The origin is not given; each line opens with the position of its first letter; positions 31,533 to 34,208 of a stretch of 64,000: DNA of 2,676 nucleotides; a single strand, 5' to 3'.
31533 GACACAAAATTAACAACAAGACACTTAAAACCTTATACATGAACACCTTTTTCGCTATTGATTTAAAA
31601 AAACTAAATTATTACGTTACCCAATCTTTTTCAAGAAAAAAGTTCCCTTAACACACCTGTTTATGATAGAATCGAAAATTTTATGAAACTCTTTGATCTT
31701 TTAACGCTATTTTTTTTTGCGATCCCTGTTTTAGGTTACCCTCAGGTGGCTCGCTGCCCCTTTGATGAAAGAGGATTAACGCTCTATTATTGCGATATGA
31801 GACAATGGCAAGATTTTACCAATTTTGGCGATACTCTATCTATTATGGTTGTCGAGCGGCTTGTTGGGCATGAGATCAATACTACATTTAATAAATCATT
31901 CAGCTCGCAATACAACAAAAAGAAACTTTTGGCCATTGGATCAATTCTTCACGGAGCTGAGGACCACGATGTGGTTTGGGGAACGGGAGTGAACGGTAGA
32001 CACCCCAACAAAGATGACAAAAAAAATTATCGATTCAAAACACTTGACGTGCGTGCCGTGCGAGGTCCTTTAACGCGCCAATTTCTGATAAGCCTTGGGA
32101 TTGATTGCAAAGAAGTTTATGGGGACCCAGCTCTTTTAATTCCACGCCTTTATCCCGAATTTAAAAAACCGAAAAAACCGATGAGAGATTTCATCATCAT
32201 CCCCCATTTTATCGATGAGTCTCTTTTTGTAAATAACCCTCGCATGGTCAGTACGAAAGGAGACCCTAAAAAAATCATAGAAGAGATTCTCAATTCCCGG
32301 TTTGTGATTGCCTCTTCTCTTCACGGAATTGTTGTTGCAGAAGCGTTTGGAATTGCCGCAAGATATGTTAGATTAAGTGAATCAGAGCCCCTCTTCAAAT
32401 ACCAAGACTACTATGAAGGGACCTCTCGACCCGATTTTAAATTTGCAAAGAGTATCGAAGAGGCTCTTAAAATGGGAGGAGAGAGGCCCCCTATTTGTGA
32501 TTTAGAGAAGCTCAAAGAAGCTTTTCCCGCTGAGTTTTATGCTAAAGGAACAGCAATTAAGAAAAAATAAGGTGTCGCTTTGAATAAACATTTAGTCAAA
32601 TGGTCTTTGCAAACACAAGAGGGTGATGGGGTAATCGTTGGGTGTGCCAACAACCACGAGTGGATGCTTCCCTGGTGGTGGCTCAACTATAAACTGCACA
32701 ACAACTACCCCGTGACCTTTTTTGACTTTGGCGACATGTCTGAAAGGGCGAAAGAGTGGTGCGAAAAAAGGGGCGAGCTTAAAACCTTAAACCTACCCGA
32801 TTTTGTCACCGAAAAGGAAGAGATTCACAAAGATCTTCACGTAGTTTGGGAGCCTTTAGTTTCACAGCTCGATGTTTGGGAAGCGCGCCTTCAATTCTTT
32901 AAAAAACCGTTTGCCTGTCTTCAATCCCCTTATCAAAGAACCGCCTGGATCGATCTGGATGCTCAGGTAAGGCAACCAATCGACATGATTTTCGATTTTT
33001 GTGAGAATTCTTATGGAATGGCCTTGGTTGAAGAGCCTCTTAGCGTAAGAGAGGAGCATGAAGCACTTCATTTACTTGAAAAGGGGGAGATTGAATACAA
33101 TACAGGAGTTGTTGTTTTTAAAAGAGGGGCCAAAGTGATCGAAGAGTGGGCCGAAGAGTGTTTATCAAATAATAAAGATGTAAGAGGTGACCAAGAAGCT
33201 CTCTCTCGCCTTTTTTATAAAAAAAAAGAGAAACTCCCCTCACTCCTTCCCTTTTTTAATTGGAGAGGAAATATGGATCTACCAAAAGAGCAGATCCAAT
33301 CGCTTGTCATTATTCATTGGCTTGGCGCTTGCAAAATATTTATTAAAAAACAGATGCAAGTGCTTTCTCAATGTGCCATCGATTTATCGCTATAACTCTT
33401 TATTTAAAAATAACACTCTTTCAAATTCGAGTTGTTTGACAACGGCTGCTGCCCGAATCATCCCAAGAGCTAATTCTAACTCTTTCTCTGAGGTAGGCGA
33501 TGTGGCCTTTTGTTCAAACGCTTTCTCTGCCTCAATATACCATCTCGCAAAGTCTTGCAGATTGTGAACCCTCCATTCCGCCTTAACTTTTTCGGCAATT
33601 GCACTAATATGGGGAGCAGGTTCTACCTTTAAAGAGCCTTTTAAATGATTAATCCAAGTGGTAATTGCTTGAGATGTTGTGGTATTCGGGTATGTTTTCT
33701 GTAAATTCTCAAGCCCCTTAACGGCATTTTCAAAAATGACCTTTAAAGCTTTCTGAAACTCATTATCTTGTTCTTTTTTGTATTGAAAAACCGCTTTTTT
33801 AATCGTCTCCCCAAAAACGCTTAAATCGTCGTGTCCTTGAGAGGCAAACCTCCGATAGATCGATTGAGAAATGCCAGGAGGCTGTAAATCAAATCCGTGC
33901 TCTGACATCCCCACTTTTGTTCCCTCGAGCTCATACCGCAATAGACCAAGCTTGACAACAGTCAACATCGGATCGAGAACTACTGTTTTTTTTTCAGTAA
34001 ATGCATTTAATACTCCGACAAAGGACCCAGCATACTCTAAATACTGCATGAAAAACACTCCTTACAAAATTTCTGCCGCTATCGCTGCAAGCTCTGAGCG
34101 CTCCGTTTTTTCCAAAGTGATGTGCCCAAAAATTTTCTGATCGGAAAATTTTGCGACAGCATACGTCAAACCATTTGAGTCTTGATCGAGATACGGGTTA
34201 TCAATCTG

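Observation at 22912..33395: Glycan-modification toolkit in which five normally cytoplasmic, nucleotide-cofactor enzymes carry signal/anchor peptides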

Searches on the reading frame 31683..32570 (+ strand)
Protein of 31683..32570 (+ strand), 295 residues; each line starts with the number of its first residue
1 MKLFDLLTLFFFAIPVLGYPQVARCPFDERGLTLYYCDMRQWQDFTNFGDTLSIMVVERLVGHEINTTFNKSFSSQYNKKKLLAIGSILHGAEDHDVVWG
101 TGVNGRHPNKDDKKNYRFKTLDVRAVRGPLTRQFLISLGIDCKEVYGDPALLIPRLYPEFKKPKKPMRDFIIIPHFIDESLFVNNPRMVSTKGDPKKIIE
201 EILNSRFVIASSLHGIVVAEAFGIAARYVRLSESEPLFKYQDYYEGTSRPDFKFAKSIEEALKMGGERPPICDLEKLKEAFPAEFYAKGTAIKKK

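Call 3: search_protein_families(library=pfam, proteins=[window:31683-32570:+], max_evalue=0.01)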
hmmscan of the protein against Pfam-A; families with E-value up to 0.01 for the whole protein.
window:31683-32570:+ (295 aa): 1 family
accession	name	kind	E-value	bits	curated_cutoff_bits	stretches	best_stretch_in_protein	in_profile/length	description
PF04230.19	PS_pyruv_trans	-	2.5e-14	54.3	25.3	1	97-226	98-273/280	Polysaccharide pyruvyl transferase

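Call 4: search_protein_families(library=ncbifam, proteins=[window:31683-32570:+], max_evalue=0.01)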
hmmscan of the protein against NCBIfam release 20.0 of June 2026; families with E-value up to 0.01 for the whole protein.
window:31683-32570:+ (295 aa): 1 family
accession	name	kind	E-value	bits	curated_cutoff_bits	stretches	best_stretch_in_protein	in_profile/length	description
TIGR03609.1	S_layer_CsaB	equivalog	0.0055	16.1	213.1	0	185-225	232-272/301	polysaccharide pyruvyl transferase CsaB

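Call 38: search_protein_families(library=pfam, proteins=[L026:12972-13676:-, L014:8897-9991:+, L018:3909-4895:+, L025:3414-4142:+, L008:10969-11853:+, L018:7882-9000:+, L036:6879-7895:+, L017:3723-4493:+, L050:6428-7189:-, L046:18086-19093:-], max_evalue=0.01)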
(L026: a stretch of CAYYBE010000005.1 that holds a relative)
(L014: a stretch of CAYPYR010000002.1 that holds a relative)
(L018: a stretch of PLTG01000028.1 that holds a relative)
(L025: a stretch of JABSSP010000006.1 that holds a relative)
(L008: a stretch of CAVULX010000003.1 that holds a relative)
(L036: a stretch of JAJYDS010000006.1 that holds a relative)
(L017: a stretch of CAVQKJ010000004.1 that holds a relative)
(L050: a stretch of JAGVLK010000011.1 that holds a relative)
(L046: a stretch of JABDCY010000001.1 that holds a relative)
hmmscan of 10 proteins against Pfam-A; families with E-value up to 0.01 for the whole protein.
L026:12972-13676:- (234 aa): 0 families

L014:8897-9991:+ (364 aa): 10 families
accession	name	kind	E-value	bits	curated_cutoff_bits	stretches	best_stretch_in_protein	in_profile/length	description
PF02719.21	Polysacc_synt_2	-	4.1e-82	276.1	20.2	1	38-311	1-291/293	Polysaccharide biosynthesis protein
PF01370.27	Epimerase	-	6.6e-20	72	20.9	1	38-251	1-236/240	NAD dependent epimerase/dehydratase family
PF01073.25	3Beta_HSD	-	4.5e-13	49.3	22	1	39-162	1-122/280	3-beta hydroxysteroid dehydrogenase/isomerase family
PF16363.11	GDP_Man_Dehyd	-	3.9e-10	40.1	27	1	39-158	1-131/332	GDP-mannose 4,6 dehydratase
PF04321.23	RmlD_sub_bind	-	1.9e-08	34.2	27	1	37-158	2-103/287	RmlD substrate binding domain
PF07993.18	NAD_binding_4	-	5.6e-07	29.4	20.1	1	42-163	3-142/258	Male sterility protein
PF00106.31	adh_short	-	6.3e-05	23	26.6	1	36-177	1-160/195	short chain dehydrogenase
PF13460.12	NAD_binding_10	-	0.00024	21.4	27.2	1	42-158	1-100/184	NAD(P)H-binding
PF05368.20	NmrA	-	0.0059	16.7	27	1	35-122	2-79/298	NmrA-like family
PF01488.26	Shikimate_DH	-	0.0094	16.5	24.3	0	33-131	10-101/138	Shikimate / quinate 5-dehydrogenase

L018:3909-4895:+ (328 aa): 0 families

L025:3414-4142:+ (242 aa): 2 families
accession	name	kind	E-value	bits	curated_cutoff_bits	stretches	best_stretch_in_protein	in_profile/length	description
PF13578.12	Methyltransf_24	-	6e-09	37.2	26.3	1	59-161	1-104/105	Methyltransferase domain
PF08242.18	Methyltransf_12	-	0.00089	20.4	30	1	59-131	1-71/98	Methyltransferase domain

L008:10969-11853:+ (294 aa): 2 families
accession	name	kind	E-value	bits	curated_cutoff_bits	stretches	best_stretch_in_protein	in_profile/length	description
PF24785.1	RXYLT1_C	-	1.5e-07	31.5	27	1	183-241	50-109/187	RXYLT1 C-terminal domain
PF03016.20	Exostosin_GT47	-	5.1e-05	23.2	33.4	1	112-237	173-256/293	Exostosin GT47 domain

L018:7882-9000:+ (372 aa): 2 families
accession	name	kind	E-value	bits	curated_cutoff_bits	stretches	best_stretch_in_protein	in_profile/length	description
PF13578.12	Methyltransf_24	-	9.3e-12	46.2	26.3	1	193-295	1-104/105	Methyltransferase domain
PF04989.18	RMNT_CmcI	-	0.00026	21.2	23.2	1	189-339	33-184/206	Rhamnosyl O-methyltransferase/CmcI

L036:6879-7895:+ (338 aa): 0 families

L017:3723-4493:+ (256 aa): 1 family
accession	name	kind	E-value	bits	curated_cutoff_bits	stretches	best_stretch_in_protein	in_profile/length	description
PF08795.16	DUF1796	-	5.2e-09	36.6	23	1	38-182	2-140/166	Putative papain-like cysteine peptidase (DUF1796)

L050:6428-7189:- (253 aa): 1 family
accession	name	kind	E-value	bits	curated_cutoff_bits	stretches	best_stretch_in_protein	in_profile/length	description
PF03414.19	Glyco_transf_6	-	2.3e-46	158.4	25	1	25-248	76-309/313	Glycosyltransferase family 6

L046:18086-19093:- (335 aa): 0 families

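Call 39: search_protein_families(library=pfam, proteins=[L054:2563-3498:-, L018:3185-3901:+, L026:6547-7251:+, L041:13209-13865:+], max_evalue=1)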
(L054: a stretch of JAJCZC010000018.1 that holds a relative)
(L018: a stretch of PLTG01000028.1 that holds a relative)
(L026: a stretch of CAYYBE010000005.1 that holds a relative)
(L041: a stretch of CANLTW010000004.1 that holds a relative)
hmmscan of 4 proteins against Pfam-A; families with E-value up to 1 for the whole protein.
L054:2563-3498:- (311 aa): 3 families
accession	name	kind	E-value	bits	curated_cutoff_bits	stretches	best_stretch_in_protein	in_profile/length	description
PF04488.21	Gly_transf_sug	-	7.4e-15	55.9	23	1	88-196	1-85/93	Glycosyltransferase sugar-binding region containing DXD motif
PF12919.13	TcdA_TcdB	-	3.2e-09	37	23.6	2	163-188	169-194/382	TcdA/TcdB catalytic glycosyltransferase domain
PF05704.18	Caps_synth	-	0.00065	19.6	24.5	1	120-206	63-152/278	Capsular polysaccharide synthesis protein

L018:3185-3901:+ (238 aa): 3 families
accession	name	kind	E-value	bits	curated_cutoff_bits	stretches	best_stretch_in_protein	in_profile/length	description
PF05050.19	Methyltransf_21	-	4.9e-21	76.1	22.7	1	51-219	6-172/173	Methyltransferase FkbM domain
PF18537.6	CODH_A_N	-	0.13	12.7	32.2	0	11-59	27-74/83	Carbon monoxide dehydrogenase subunit alpha N-terminal domain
PF18016.8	SAM_3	-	0.23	11.9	22.6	1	204-229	10-35/65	SAM domain (Sterile alpha motif)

L026:6547-7251:+ (234 aa): 2 families
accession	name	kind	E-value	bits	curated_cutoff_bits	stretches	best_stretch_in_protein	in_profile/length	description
PF05050.19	Methyltransf_21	-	9.9e-24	84.8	22.7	1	46-211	1-172/173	Methyltransferase FkbM domain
PF04055.27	Radical_SAM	-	0.13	12.9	29.5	1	105-184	40-123/166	Radical SAM superfamily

L041:13209-13865:+ (218 aa): 1 family
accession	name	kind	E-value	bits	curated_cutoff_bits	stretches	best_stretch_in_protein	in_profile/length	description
PF01755.23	Glyco_transf_25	-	3.5e-09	37.3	24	1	52-116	64-125/199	Glycosyltransferase family 25 (LPS biosynthesis protein)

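Call 62: search_protein_families(library=pfam, proteins=[L199:75-797:+], max_evalue=0.001)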
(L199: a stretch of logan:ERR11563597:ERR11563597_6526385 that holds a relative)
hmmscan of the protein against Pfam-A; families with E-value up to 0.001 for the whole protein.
L199:75-797:+ (240 aa): 1 family
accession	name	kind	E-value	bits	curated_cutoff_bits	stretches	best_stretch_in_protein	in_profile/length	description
PF02684.21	LpxB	-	7.9e-46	157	22.6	1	3-210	132-347/374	Lipid-A-disaccharide synthetase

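Call 70: search_protein_families(library=pfam, proteins=[L022:11759-12724:+, L022:12745-13890:+, L022:16757-17683:+, L016:10001-11824:+, L040:6094-7311:-, L040:10323-11093:-, L002:6239-7030:+, L002:9271-10491:+, L004:10989-11708:+, L022:14731-15645:+], max_evalue=0.01)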
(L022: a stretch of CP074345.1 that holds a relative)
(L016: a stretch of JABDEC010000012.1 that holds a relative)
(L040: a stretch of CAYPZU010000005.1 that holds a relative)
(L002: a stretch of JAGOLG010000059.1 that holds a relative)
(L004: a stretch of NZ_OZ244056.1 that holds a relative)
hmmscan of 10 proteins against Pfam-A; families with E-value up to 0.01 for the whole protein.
L022:11759-12724:+ (321 aa): 1 family
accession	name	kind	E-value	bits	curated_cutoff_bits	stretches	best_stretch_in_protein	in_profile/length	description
PF00535.33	Glycos_transf_2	-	0.0014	19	23.3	1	27-84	2-60/168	Glycosyl transferase family 2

L022:12745-13890:+ (381 aa): 0 families

L022:16757-17683:+ (308 aa): 0 families

L016:10001-11824:+ (607 aa): 6 families
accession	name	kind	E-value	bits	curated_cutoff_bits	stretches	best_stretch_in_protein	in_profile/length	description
PF01370.27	Epimerase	-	1.5e-15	57.8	20.9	1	30-170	5-157/240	NAD dependent epimerase/dehydratase family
PF04321.23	RmlD_sub_bind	-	1.5e-14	54.2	27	1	27-178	4-149/287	RmlD substrate binding domain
PF02719.21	Polysacc_synt_2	-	4.6e-05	23.2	20.2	1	57-118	63-121/293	Polysaccharide biosynthesis protein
PF16363.11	GDP_Man_Dehyd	-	5e-05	23.4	27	1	52-174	56-172/332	GDP-mannose 4,6 dehydratase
PF07993.18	NAD_binding_4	-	0.0037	16.9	20.1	1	73-173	90-197/258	Male sterility protein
PF17767.7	NAPRTase_N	-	0.0063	17.3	32.6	1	520-585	26-91/125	Nicotinate phosphoribosyltransferase (NAPRTase) N-terminal domain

L040:6094-7311:- (405 aa): 0 families

L040:10323-11093:- (256 aa): 1 family
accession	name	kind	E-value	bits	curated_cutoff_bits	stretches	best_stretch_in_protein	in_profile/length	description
PF03269.20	DUF268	-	3.5e-34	118.6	25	1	101-231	5-143/176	Caenorhabditis protein of unknown function, DUF268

L002:6239-7030:+ (263 aa): 0 families

L002:9271-10491:+ (406 aa): 1 family
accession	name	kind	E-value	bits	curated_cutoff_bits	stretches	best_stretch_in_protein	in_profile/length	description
PF04577.19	Glyco_transf_61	-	4.8e-17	62.9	27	1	77-292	1-137/137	Glycosyltransferase 61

L004:10989-11708:+ (239 aa): 1 family
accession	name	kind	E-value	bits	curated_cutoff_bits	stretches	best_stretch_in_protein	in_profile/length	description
PF13578.12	Methyltransf_24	-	1.2e-08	36.2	26.3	1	98-149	53-105/105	Methyltransferase domain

L022:14731-15645:+ (304 aa): 2 families
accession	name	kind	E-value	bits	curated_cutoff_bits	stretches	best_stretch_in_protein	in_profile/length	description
PF01697.33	Glyco_transf_92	-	2e-26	93.6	23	1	44-215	18-195/249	Glycosyltransferase family 92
PF13704.12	Glyco_tranf_2_4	-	9.8e-13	48.9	27.5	1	41-142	2-97/98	Glycosyl transferase family 2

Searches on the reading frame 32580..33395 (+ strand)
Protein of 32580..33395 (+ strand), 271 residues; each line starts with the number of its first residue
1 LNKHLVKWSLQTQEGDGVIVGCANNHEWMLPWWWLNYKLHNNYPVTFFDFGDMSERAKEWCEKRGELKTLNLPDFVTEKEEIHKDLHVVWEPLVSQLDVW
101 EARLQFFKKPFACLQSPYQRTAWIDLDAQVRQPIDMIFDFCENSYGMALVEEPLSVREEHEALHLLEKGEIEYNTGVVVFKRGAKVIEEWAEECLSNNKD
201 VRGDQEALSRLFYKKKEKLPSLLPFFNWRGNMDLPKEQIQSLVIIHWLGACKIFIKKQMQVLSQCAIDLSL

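Call 3: search_protein_families(library=pfam, proteins=[window:32580-33395:+], max_evalue=0.01)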
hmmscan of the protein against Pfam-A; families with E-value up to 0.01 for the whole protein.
window:32580-33395:+ (271 aa): 1 family
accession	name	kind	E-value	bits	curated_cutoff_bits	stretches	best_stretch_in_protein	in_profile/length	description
PF01501.26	Glyco_transf_8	-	2e-06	28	24.3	1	116-252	97-247/253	Glycosyl transferase family 8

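Call 4: search_protein_families(library=ncbifam, proteins=[window:32580-33395:+], max_evalue=0.01)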
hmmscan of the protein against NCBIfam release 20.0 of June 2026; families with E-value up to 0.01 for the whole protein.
window:32580-33395:+ (271 aa): 0 families

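Call 38: search_protein_families(library=pfam, proteins=[L026:12972-13676:-, L014:8897-9991:+, L018:3909-4895:+, L025:3414-4142:+, L008:10969-11853:+, L018:7882-9000:+, L036:6879-7895:+, L017:3723-4493:+, L050:6428-7189:-, L046:18086-19093:-], max_evalue=0.01)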
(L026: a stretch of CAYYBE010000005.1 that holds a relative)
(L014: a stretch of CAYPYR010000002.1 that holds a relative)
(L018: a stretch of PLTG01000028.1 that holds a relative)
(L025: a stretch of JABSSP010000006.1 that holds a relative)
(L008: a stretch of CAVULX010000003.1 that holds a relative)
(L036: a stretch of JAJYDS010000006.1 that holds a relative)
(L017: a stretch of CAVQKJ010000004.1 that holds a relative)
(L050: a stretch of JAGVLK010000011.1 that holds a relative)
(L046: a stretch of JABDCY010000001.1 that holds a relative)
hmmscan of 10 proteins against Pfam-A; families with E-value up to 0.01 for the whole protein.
L026:12972-13676:- (234 aa): 0 families

L014:8897-9991:+ (364 aa): 10 families
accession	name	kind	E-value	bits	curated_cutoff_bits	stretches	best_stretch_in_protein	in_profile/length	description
PF02719.21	Polysacc_synt_2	-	4.1e-82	276.1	20.2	1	38-311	1-291/293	Polysaccharide biosynthesis protein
PF01370.27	Epimerase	-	6.6e-20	72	20.9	1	38-251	1-236/240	NAD dependent epimerase/dehydratase family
PF01073.25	3Beta_HSD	-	4.5e-13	49.3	22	1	39-162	1-122/280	3-beta hydroxysteroid dehydrogenase/isomerase family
PF16363.11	GDP_Man_Dehyd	-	3.9e-10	40.1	27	1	39-158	1-131/332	GDP-mannose 4,6 dehydratase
PF04321.23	RmlD_sub_bind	-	1.9e-08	34.2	27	1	37-158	2-103/287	RmlD substrate binding domain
PF07993.18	NAD_binding_4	-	5.6e-07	29.4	20.1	1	42-163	3-142/258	Male sterility protein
PF00106.31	adh_short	-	6.3e-05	23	26.6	1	36-177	1-160/195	short chain dehydrogenase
PF13460.12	NAD_binding_10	-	0.00024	21.4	27.2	1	42-158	1-100/184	NAD(P)H-binding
PF05368.20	NmrA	-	0.0059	16.7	27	1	35-122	2-79/298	NmrA-like family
PF01488.26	Shikimate_DH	-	0.0094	16.5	24.3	0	33-131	10-101/138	Shikimate / quinate 5-dehydrogenase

L018:3909-4895:+ (328 aa): 0 families

L025:3414-4142:+ (242 aa): 2 families
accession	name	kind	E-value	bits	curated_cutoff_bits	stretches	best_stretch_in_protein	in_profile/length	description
PF13578.12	Methyltransf_24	-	6e-09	37.2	26.3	1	59-161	1-104/105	Methyltransferase domain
PF08242.18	Methyltransf_12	-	0.00089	20.4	30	1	59-131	1-71/98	Methyltransferase domain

L008:10969-11853:+ (294 aa): 2 families
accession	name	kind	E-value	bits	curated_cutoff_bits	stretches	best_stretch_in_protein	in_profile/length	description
PF24785.1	RXYLT1_C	-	1.5e-07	31.5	27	1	183-241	50-109/187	RXYLT1 C-terminal domain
PF03016.20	Exostosin_GT47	-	5.1e-05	23.2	33.4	1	112-237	173-256/293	Exostosin GT47 domain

L018:7882-9000:+ (372 aa): 2 families
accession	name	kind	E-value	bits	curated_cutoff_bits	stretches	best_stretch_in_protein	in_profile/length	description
PF13578.12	Methyltransf_24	-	9.3e-12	46.2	26.3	1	193-295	1-104/105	Methyltransferase domain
PF04989.18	RMNT_CmcI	-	0.00026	21.2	23.2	1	189-339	33-184/206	Rhamnosyl O-methyltransferase/CmcI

L036:6879-7895:+ (338 aa): 0 families

L017:3723-4493:+ (256 aa): 1 family
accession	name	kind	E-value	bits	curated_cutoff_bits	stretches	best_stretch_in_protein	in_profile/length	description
PF08795.16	DUF1796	-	5.2e-09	36.6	23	1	38-182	2-140/166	Putative papain-like cysteine peptidase (DUF1796)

L050:6428-7189:- (253 aa): 1 family
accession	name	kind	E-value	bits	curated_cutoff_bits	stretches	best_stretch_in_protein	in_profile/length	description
PF03414.19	Glyco_transf_6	-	2.3e-46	158.4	25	1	25-248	76-309/313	Glycosyltransferase family 6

L046:18086-19093:- (335 aa): 0 families

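Call 39: search_protein_families(library=pfam, proteins=[L054:2563-3498:-, L018:3185-3901:+, L026:6547-7251:+, L041:13209-13865:+], max_evalue=1)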
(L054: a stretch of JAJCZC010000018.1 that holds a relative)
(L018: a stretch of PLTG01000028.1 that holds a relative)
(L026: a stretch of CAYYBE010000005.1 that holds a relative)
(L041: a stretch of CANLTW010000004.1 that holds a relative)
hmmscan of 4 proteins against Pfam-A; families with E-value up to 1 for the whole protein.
L054:2563-3498:- (311 aa): 3 families
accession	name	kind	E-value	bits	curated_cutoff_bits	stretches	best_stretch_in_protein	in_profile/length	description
PF04488.21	Gly_transf_sug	-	7.4e-15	55.9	23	1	88-196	1-85/93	Glycosyltransferase sugar-binding region containing DXD motif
PF12919.13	TcdA_TcdB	-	3.2e-09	37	23.6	2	163-188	169-194/382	TcdA/TcdB catalytic glycosyltransferase domain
PF05704.18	Caps_synth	-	0.00065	19.6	24.5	1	120-206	63-152/278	Capsular polysaccharide synthesis protein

L018:3185-3901:+ (238 aa): 3 families
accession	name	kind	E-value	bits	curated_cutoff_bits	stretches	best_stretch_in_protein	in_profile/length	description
PF05050.19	Methyltransf_21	-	4.9e-21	76.1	22.7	1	51-219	6-172/173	Methyltransferase FkbM domain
PF18537.6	CODH_A_N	-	0.13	12.7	32.2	0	11-59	27-74/83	Carbon monoxide dehydrogenase subunit alpha N-terminal domain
PF18016.8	SAM_3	-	0.23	11.9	22.6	1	204-229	10-35/65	SAM domain (Sterile alpha motif)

L026:6547-7251:+ (234 aa): 2 families
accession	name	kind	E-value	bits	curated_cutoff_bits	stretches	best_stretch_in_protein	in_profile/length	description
PF05050.19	Methyltransf_21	-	9.9e-24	84.8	22.7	1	46-211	1-172/173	Methyltransferase FkbM domain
PF04055.27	Radical_SAM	-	0.13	12.9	29.5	1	105-184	40-123/166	Radical SAM superfamily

L041:13209-13865:+ (218 aa): 1 family
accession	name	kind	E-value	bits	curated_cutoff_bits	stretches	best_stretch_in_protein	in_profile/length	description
PF01755.23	Glyco_transf_25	-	3.5e-09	37.3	24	1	52-116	64-125/199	Glycosyltransferase family 25 (LPS biosynthesis protein)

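Call 62: search_protein_families(library=pfam, proteins=[L199:75-797:+], max_evalue=0.001)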
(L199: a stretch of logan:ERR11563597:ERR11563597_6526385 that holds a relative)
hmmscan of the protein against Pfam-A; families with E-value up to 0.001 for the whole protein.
L199:75-797:+ (240 aa): 1 family
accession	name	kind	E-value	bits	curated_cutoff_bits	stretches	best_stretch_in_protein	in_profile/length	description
PF02684.21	LpxB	-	7.9e-46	157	22.6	1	3-210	132-347/374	Lipid-A-disaccharide synthetase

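Call 70: search_protein_families(library=pfam, proteins=[L022:11759-12724:+, L022:12745-13890:+, L022:16757-17683:+, L016:10001-11824:+, L040:6094-7311:-, L040:10323-11093:-, L002:6239-7030:+, L002:9271-10491:+, L004:10989-11708:+, L022:14731-15645:+], max_evalue=0.01)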
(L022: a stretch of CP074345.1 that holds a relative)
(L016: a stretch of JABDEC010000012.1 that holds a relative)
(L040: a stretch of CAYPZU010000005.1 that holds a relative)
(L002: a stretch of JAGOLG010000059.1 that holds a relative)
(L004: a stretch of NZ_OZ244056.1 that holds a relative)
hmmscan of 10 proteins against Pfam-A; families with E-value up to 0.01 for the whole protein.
L022:11759-12724:+ (321 aa): 1 family
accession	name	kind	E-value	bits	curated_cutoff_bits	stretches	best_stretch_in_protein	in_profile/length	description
PF00535.33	Glycos_transf_2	-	0.0014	19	23.3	1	27-84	2-60/168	Glycosyl transferase family 2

L022:12745-13890:+ (381 aa): 0 families

L022:16757-17683:+ (308 aa): 0 families

L016:10001-11824:+ (607 aa): 6 families
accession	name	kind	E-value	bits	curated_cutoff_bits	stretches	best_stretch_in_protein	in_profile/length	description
PF01370.27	Epimerase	-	1.5e-15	57.8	20.9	1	30-170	5-157/240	NAD dependent epimerase/dehydratase family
PF04321.23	RmlD_sub_bind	-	1.5e-14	54.2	27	1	27-178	4-149/287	RmlD substrate binding domain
PF02719.21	Polysacc_synt_2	-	4.6e-05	23.2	20.2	1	57-118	63-121/293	Polysaccharide biosynthesis protein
PF16363.11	GDP_Man_Dehyd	-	5e-05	23.4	27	1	52-174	56-172/332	GDP-mannose 4,6 dehydratase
PF07993.18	NAD_binding_4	-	0.0037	16.9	20.1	1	73-173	90-197/258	Male sterility protein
PF17767.7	NAPRTase_N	-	0.0063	17.3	32.6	1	520-585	26-91/125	Nicotinate phosphoribosyltransferase (NAPRTase) N-terminal domain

L040:6094-7311:- (405 aa): 0 families

L040:10323-11093:- (256 aa): 1 family
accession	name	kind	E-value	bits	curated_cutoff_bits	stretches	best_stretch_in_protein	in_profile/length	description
PF03269.20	DUF268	-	3.5e-34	118.6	25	1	101-231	5-143/176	Caenorhabditis protein of unknown function, DUF268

L002:6239-7030:+ (263 aa): 0 families

L002:9271-10491:+ (406 aa): 1 family
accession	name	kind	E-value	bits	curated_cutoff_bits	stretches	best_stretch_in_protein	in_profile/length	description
PF04577.19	Glyco_transf_61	-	4.8e-17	62.9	27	1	77-292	1-137/137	Glycosyltransferase 61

L004:10989-11708:+ (239 aa): 1 family
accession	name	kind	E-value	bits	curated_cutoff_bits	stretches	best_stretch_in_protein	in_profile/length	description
PF13578.12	Methyltransf_24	-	1.2e-08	36.2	26.3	1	98-149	53-105/105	Methyltransferase domain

L022:14731-15645:+ (304 aa): 2 families
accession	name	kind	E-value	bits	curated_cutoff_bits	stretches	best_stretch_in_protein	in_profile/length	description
PF01697.33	Glyco_transf_92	-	2e-26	93.6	23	1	44-215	18-195/249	Glycosyltransferase family 92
PF13704.12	Glyco_tranf_2_4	-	9.8e-13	48.9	27.5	1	41-142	2-97/98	Glycosyl transferase family 2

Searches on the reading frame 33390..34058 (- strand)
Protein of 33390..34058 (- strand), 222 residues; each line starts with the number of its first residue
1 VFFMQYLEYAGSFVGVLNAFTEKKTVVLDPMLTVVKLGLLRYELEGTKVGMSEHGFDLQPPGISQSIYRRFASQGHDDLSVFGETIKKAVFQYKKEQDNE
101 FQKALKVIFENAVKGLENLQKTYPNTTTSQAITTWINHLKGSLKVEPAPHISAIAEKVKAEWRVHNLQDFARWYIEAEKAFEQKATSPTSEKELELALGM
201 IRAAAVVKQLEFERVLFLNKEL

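Call 3: search_protein_families(library=pfam, proteins=[window:33390-34058:-], max_evalue=0.01)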
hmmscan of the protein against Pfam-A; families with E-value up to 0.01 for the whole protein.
window:33390-34058:- (222 aa): 0 families

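Call 39: search_protein_families(library=pfam, proteins=[window:33390-34058:-], max_evalue=1)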
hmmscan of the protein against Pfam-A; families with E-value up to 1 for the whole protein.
window:33390-34058:- (222 aa): 4 families
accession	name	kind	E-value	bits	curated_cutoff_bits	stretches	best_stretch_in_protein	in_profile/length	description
PF21085.3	CusS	-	0.069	13.7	24.1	1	63-119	28-79/160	CusS sensor domain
PF04327.17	Peptidase_Prp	-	0.11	13.2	27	1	93-126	55-88/90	Cysteine protease Prp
PF21778.2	DUF6873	-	0.13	12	27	1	74-129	35-88/228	Family of unknown function (DUF6873)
PF02317.23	Octopine_DH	-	0.14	12.6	30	1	73-141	30-98/150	NAD/NADP octopine/nopaline dehydrogenase, alpha-helical domain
